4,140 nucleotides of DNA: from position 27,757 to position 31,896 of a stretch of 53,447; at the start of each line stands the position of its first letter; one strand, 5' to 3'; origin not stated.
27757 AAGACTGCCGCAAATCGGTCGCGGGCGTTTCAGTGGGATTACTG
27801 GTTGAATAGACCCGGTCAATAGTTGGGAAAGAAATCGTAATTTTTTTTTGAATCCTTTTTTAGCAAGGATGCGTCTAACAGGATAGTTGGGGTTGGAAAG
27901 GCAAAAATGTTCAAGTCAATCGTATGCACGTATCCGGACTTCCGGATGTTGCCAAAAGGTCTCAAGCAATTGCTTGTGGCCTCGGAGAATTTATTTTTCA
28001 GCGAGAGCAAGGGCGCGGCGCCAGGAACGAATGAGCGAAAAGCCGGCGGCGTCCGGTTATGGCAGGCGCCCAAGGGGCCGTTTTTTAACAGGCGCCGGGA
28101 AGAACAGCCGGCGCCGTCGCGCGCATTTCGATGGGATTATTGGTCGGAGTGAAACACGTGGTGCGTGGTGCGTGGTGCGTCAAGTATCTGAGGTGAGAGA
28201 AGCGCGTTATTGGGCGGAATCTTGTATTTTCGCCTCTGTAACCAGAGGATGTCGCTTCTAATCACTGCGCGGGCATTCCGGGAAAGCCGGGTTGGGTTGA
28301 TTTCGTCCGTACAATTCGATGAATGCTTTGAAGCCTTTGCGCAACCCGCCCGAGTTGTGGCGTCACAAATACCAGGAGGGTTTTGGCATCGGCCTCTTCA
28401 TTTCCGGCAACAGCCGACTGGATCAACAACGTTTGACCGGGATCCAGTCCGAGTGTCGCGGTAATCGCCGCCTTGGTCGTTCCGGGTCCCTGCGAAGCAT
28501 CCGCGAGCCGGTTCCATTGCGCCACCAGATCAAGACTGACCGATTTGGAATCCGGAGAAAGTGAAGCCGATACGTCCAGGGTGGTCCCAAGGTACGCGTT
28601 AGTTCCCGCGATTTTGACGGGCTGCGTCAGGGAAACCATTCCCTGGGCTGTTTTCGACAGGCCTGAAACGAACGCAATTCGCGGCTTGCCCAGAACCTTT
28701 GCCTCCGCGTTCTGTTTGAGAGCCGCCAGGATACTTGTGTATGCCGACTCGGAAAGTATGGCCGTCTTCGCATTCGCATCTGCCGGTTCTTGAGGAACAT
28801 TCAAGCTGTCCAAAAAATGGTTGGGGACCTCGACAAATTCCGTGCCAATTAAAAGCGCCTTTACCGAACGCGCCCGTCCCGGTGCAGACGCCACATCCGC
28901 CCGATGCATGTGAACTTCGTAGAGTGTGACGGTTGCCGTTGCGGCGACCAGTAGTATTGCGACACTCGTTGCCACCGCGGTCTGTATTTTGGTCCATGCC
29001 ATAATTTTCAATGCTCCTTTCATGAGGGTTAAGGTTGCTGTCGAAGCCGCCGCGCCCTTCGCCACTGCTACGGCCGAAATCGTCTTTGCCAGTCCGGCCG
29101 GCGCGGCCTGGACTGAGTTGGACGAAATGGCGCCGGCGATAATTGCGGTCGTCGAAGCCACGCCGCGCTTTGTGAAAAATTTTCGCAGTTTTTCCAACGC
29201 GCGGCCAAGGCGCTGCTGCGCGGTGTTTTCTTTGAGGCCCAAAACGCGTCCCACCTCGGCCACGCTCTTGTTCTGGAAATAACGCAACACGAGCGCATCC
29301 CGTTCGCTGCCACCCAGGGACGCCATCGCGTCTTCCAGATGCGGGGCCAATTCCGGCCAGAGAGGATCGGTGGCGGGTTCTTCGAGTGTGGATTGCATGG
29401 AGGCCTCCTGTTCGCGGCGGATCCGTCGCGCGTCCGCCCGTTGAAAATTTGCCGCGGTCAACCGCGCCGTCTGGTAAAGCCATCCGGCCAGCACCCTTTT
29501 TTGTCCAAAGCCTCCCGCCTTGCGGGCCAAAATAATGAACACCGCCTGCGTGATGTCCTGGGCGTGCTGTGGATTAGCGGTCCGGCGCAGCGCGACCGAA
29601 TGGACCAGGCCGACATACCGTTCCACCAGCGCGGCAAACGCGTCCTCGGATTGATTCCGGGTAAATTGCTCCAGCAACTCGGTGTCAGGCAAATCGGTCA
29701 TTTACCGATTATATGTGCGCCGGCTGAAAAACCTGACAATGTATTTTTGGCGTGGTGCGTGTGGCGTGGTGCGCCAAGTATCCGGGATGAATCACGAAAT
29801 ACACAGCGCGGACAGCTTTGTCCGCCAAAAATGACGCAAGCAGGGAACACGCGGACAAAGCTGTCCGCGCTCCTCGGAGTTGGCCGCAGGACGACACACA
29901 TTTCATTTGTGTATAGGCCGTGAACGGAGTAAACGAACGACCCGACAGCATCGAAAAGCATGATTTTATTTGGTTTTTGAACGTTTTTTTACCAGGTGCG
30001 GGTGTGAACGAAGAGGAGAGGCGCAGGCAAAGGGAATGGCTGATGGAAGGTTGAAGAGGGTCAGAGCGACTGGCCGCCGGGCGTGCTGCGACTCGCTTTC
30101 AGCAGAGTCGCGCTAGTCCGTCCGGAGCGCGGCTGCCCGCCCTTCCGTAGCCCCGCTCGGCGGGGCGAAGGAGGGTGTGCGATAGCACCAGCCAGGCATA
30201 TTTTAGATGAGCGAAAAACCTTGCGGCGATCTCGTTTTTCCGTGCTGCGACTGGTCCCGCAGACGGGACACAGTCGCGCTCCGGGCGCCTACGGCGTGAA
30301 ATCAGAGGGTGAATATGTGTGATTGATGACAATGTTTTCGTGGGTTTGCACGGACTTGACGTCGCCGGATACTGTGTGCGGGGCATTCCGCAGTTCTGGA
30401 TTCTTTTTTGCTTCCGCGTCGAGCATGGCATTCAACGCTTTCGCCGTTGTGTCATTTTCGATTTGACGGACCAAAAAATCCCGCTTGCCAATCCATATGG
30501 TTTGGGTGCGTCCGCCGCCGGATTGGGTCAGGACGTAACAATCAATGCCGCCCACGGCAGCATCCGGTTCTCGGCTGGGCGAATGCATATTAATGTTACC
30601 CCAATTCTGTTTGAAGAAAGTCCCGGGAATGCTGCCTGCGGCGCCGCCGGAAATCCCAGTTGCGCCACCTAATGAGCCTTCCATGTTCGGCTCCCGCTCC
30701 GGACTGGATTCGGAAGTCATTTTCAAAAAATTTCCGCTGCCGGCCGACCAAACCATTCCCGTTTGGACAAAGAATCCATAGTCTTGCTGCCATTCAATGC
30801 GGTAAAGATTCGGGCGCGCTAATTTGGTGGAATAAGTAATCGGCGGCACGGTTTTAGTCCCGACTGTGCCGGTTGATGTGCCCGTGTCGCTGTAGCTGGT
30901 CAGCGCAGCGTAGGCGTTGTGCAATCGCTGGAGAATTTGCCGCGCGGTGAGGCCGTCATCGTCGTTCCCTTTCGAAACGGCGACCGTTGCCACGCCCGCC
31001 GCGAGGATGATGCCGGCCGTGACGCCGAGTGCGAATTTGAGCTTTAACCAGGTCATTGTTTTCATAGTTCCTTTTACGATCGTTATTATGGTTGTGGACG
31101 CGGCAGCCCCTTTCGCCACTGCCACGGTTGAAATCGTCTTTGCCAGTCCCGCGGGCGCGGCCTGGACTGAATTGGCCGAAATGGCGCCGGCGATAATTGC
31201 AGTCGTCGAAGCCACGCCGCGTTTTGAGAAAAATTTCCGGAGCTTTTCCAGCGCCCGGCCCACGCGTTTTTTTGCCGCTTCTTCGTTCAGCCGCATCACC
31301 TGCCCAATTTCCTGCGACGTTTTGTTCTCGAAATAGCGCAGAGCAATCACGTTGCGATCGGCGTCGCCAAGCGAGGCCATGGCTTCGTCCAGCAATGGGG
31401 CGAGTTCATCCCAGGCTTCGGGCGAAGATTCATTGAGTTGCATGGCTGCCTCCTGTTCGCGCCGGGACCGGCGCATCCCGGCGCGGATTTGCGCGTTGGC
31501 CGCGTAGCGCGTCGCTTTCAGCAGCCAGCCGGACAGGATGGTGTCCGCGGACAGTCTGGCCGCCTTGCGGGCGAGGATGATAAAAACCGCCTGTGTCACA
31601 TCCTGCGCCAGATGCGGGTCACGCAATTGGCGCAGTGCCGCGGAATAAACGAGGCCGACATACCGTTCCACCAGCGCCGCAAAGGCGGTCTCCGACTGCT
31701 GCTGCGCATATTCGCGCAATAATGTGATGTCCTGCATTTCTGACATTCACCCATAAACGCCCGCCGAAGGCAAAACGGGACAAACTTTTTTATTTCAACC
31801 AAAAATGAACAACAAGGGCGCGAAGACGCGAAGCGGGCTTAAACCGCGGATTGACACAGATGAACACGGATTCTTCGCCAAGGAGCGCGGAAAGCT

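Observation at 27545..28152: Twin small proteins with conserved ends, variable middles and duplicated ECF-type promoters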

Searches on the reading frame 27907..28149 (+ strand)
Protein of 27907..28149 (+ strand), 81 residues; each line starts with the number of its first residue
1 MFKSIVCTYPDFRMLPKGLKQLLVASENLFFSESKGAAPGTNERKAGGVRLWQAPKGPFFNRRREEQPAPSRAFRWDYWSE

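Call 5: search_protein_families(library=pfam, proteins=[window:27907-28149:+], max_evalue=10)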
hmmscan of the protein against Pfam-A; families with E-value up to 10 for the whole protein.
window:27907-28149:+ (81 aa): 0 families

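Call 11: find_homologous_proteins(query=window:27907-28149:+, max_evalue=0.01)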
Query window:27907-28149:+ (81 aa): 57 proteins with E <= 0.01 among 58 candidates.
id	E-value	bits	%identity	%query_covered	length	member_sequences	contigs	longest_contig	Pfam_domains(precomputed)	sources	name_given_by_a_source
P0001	2.1e-33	131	74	100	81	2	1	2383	-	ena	-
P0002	4.3e-26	108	66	100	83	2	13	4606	-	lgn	-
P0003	5.1e-23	98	62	100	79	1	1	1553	-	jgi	jgi:hypothetical protein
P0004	6.8e-21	92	59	100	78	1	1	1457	-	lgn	-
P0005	2.6e-20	90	62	99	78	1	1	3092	-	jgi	jgi:hypothetical protein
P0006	7.5e-20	88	58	98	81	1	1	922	-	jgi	jgi:hypothetical protein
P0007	1.0e-19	88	56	100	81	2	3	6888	-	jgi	-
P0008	2.0e-19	87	60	96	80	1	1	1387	-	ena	-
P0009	1.9e-17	81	54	99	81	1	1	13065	-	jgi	jgi:hypothetical protein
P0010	4.6e-17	79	59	84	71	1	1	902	-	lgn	-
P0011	1.3e-16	78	54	100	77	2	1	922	-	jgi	jgi:hypothetical protein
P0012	5.6e-16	76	57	100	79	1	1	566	-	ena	-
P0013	1.3e-15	75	66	73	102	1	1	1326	-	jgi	jgi:hypothetical protein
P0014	1.6e-15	74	63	78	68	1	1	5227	-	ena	-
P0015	1.8e-15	74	64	75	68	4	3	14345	-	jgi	jgi:hypothetical protein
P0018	1.1e-14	72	64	73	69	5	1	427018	-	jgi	jgi:hypothetical protein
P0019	1.5e-14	71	71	68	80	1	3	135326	-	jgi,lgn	jgi:hypothetical protein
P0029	1.0e-13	69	56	77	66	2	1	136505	-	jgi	jgi:hypothetical protein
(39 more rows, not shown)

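Call 15: find_encoding_contigs(protein=P0018, flank=10000, max_places=3)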
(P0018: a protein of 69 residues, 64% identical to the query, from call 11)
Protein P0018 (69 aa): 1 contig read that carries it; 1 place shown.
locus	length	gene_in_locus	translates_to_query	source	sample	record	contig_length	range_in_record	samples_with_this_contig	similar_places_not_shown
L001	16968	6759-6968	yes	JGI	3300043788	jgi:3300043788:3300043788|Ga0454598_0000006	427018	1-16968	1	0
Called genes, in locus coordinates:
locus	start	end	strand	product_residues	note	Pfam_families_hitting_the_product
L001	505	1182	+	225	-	-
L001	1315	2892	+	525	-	-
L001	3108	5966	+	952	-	PF07494:Reg_prop (faint), PF07495:Y_Y_Y, PF07730:HisKA_3, PF13581:HATPase_c_2 (weak), PF02518:HATPase_c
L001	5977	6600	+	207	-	PF00072:Response_reg, PF04545:Sigma70_r4 (faint), PF00196:GerE, PF08281:Sigma70_r4_2 (weak)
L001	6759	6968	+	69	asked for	-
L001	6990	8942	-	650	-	PF04545:Sigma70_r4, PF08281:Sigma70_r4_2, PF25390:WD40_RLD, PF13540:RCC1_2 (faint), PF00415:RCC1, PF25390:WD40_RLD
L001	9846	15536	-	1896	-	PF09286:Pro-kuma_activ, PF13927:Ig_3, PF13927:Ig_3, PF13385:Laminin_G_3, PF13927:Ig_3, PF13927:Ig_3, PF13385:Laminin_G_3, PF13927:Ig_3, +9 more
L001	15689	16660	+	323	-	PF00106:adh_short (faint), PF01073:3Beta_HSD, PF01370:Epimerase, PF02719:Polysacc_synt_2, PF04321:RmlD_sub_bind, PF07993:NAD_binding_4 (weak), PF13460:NAD_binding_10, PF16363:GDP_Man_Dehyd, +1 more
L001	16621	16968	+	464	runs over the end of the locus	PF03721:UDPG_MGDP_dh_N, PF00984:UDPG_MGDP_dh, PF03720:UDPG_MGDP_dh_C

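Call 16: find_encoding_contigs(protein=P0029, flank=8000, max_places=2)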
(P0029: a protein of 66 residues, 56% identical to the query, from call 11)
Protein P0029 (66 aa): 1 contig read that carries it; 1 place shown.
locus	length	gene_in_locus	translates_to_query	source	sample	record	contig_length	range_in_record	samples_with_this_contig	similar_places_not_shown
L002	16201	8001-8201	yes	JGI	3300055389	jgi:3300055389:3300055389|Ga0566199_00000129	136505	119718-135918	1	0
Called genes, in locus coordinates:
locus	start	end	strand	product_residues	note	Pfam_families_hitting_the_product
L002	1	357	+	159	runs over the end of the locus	PF02870:Methyltransf_1N, PF01035:DNA_binding_1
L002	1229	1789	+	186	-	-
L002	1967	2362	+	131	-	PF02311:AraC_binding (weak), PF07883:Cupin_2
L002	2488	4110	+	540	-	-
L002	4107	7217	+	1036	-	PF07494:Reg_prop (faint), PF07495:Y_Y_Y, PF07730:HisKA_3, PF02518:HATPase_c, PF13581:HATPase_c_2 (weak)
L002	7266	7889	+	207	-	PF00072:Response_reg, PF13384:HTH_23 (faint), PF00196:GerE, PF04545:Sigma70_r4 (weak), PF08281:Sigma70_r4_2 (weak)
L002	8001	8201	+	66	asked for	-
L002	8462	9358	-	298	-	PF00126:HTH_1, PF03466:LysR_substrate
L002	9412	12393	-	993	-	-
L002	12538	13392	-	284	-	PF07589:PEP_exosort_dom (weak)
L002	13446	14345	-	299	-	-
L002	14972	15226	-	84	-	-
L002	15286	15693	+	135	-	-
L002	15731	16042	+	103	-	PF04977:DivIC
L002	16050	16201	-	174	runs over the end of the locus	PF01740:STAS, PF13466:STAS_2 (weak)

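Call 17: find_encoding_contigs(protein=P0019, flank=8000, max_places=2)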
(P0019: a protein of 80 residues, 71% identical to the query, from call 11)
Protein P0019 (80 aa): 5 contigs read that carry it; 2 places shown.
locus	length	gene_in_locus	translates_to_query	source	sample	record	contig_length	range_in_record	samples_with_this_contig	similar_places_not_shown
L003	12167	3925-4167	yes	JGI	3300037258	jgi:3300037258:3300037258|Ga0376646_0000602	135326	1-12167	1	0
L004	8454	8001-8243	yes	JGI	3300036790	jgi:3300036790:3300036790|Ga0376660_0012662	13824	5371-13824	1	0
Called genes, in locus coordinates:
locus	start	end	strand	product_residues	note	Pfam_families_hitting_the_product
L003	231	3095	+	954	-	PF07494:Reg_prop (weak), PF07495:Y_Y_Y, PF07730:HisKA_3, PF02518:HATPase_c, PF13581:HATPase_c_2 (weak)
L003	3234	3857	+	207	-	PF00072:Response_reg, PF00196:GerE, PF04545:Sigma70_r4 (weak), PF08281:Sigma70_r4_2 (weak)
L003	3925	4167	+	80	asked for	-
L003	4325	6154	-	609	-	PF02518:HATPase_c (faint), PF13589:HATPase_c_3, PF00183:HSP90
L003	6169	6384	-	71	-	-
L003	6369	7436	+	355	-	PF00586:AIRS, PF02769:AIRS_C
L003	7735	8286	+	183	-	PF25842:NfeD_TM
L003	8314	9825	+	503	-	PF01145:Band_7, PF15975:Flot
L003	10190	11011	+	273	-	PF00484:Pro_CA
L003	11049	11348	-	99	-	-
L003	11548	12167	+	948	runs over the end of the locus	PF13482:RNase_H_2, PF03050:DDE_Tnp_IS66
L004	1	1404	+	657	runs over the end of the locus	-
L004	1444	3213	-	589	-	PF01120:Alpha_L_fucos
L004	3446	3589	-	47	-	-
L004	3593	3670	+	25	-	-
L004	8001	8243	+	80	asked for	-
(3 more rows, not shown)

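Call 18: find_encoding_contigs(protein=P0009, flank=8000, max_places=2)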
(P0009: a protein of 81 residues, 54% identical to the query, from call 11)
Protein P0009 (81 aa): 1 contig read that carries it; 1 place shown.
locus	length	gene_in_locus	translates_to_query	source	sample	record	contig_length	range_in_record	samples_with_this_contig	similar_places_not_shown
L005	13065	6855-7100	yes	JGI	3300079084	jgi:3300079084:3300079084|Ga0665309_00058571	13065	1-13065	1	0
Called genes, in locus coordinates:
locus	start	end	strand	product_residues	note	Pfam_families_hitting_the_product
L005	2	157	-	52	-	?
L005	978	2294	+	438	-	PF00180:Iso_dh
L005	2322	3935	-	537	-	PF06418:CTP_synth_N, PF00117:GATase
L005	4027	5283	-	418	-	PF13020:NOV_C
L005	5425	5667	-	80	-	-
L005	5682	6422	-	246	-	PF02348:CTP_transf_3, PF12804:NTP_transf_3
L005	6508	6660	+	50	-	-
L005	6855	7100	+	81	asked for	-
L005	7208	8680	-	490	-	PF04542:Sigma70_r2, PF08281:Sigma70_r4_2, PF04545:Sigma70_r4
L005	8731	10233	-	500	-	PF25390:WD40_RLD, PF13540:RCC1_2 (faint), PF00415:RCC1 (weak), PF25390:WD40_RLD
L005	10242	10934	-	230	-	-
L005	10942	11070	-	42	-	-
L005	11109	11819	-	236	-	-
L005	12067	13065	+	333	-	?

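Call 42: predict_structure(alignment_id=A2)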
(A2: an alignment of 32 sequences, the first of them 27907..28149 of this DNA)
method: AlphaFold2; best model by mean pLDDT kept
length: 81 residues; sequences in the alignment: 32
mean_pLDDT: 57.5   pTM: 0.26
mean pLDDT of the five models: 57.5, 56.5, 55.8, 52.5, 52.3
residues with pLDDT >= 90: 0; 70-90: 8; 50-70: 57; < 50: 16
segments of 3 or more residues with pLDDT < 50: 37-47
pLDDT, mean of each block of 10 residues (from residue 1): 54 70 66 50 47 56 57 62 45
secondary structure, 60 per line:
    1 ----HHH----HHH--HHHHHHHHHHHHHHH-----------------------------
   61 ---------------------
elements in order: H17-31

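Call 47: search_protein_families(library=ncbifam, proteins=[window:27907-28149:+], max_evalue=10)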
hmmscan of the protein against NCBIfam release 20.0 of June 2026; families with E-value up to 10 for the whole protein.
window:27907-28149:+ (81 aa): 0 families

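Call 56: find_encoding_contigs(protein=P0002, flank=6000, max_places=3)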
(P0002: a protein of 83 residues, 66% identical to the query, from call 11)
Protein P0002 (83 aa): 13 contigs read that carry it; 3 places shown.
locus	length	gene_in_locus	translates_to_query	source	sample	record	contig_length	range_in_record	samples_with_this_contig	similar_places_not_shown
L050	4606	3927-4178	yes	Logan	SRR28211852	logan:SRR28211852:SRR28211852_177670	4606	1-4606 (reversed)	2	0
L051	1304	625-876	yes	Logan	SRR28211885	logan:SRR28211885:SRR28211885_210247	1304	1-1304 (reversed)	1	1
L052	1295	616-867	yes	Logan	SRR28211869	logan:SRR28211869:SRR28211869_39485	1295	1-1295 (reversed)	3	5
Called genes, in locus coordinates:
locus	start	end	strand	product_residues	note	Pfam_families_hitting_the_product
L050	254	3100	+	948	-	PF07494:Reg_prop (faint), PF16819:DUF5074 (faint), PF07495:Y_Y_Y, PF07730:HisKA_3, PF02518:HATPase_c, PF13581:HATPase_c_2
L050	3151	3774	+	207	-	PF00072:Response_reg, PF00196:GerE, PF04545:Sigma70_r4 (weak), PF08281:Sigma70_r4_2 (weak)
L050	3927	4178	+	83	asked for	-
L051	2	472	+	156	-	?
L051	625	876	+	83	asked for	-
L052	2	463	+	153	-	?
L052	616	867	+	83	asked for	-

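Call 57: find_encoding_contigs(protein=P0007, flank=6000, max_places=3)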
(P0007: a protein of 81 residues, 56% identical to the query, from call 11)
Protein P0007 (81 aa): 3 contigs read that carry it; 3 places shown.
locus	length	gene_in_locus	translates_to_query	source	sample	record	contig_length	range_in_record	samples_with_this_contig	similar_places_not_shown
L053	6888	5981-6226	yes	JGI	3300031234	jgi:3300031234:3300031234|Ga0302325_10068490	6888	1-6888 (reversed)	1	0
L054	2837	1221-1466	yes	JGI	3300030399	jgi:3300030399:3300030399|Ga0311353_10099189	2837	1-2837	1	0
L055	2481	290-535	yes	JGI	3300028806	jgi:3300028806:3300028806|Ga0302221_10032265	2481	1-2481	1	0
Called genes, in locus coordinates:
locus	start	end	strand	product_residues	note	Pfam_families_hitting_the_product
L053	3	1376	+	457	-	?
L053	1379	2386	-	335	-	PF01300:Sua5_yciO_yrdC, PF03481:Sua5_C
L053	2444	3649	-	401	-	PF12704:MacB_PCD, PF02687:FtsX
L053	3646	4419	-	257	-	PF00005:ABC_tran, PF02463:SMC_N (faint)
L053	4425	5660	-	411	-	PF25917:BSH_RND, PF25973:BSH_CzcB (faint), PF25876:HH_MFP_RND, PF25893:HH_CzcB (weak), PF25954:Beta-barrel_RND_2, PF25990:Beta-barrel_YknX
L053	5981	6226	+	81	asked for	-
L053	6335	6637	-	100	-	-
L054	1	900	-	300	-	?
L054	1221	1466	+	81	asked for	-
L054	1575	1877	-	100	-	-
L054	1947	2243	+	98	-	-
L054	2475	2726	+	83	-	-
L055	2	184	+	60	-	?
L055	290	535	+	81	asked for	-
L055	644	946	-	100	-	-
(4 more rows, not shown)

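Call 77: search_protein_families(library=padloc, proteins=[window:27907-28149:+], max_evalue=1)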
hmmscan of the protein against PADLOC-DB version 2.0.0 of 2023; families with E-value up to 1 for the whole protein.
window:27907-28149:+ (81 aa): 0 families

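Call 78: search_protein_families(library=phrogs, proteins=[window:27907-28149:+], max_evalue=1)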
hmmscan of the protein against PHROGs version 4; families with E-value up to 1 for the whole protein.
window:27907-28149:+ (81 aa): 0 families

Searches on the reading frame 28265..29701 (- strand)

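Call 35: search_protein_families(library=pfam, proteins=[window:28265-29701:-], max_evalue=0.001)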
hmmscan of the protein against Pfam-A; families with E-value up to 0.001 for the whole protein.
window:28265-29701:- (479 aa): 3 families
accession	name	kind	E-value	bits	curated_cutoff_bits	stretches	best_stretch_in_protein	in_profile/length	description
PF04545.22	Sigma70_r4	-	6.5e-11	42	24.1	1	125-174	1-50/50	Sigma-70, region 4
PF04542.20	Sigma70_r2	-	1e-10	41.7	24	1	25-92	1-70/71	Sigma-70 region 2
PF08281.18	Sigma70_r4_2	-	1.8e-10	40.7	25.7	1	122-172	4-54/54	Sigma-70, region 4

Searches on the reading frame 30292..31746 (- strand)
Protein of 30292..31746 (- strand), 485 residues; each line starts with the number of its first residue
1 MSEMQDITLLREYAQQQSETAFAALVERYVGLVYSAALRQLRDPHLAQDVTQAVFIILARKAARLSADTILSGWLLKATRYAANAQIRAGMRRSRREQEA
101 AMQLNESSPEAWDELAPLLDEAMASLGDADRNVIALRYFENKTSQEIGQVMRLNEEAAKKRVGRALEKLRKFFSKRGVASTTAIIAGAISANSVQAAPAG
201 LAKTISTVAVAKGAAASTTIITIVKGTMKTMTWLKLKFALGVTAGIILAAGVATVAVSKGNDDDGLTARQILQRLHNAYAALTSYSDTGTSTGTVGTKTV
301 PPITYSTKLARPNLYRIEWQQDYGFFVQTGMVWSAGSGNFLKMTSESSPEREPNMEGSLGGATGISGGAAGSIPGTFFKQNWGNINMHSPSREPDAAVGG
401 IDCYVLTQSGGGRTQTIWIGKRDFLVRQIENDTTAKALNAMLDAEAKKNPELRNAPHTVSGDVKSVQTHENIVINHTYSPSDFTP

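Call 35: search_protein_families(library=pfam, proteins=[window:30292-31746:-], max_evalue=0.001)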
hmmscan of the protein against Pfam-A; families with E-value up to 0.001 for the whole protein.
window:30292-31746:- (485 aa): 3 families
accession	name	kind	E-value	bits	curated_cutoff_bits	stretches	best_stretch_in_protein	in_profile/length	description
PF04545.22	Sigma70_r4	-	4.8e-12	45.7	24.1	1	122-171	1-50/50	Sigma-70, region 4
PF04542.20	Sigma70_r2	-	4.5e-10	39.6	24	1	25-89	1-67/71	Sigma-70 region 2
PF08281.18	Sigma70_r4_2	-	1.1e-08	35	25.7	1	119-169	4-54/54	Sigma-70, region 4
